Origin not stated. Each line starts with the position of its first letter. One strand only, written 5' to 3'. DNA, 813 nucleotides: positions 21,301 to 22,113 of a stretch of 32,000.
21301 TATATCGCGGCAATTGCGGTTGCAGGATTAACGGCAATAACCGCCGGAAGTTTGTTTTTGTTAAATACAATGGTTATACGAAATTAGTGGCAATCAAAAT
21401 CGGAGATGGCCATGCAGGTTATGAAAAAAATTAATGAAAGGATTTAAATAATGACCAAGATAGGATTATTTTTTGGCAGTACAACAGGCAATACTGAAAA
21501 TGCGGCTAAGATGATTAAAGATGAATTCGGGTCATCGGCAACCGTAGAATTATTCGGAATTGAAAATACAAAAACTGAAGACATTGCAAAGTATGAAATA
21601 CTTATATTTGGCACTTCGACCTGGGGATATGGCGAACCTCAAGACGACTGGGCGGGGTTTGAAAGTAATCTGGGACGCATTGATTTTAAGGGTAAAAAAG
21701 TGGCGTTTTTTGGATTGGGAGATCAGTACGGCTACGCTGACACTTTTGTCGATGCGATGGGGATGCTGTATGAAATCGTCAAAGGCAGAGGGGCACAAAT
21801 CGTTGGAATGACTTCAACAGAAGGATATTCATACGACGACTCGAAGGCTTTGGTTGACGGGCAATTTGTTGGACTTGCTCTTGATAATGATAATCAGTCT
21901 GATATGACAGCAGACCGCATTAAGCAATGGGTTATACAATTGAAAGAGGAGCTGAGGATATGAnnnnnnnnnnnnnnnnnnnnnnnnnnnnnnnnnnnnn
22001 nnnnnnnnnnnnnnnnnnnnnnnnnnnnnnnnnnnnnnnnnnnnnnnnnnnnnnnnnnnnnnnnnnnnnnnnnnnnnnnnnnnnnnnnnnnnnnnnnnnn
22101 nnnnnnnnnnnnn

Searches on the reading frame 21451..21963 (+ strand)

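Call 53: search_protein_families(library=pfam, proteins=[window:21451-21963:+], max_evalue=0.001)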
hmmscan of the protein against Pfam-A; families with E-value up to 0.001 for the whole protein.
window:21451-21963:+ (170 aa): 3 families
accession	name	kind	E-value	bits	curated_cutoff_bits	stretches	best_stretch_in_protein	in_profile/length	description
PF00258.30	Flavodoxin_1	-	3.9e-29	102.1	25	1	6-160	1-143/143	Flavodoxin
PF12724.12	Flavodoxin_5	-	0.00022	22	27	1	7-58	3-54/145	Flavodoxin domain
PF12641.12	Flavodoxin_3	-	0.00032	21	27.5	1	7-110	3-97/160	Flavodoxin domain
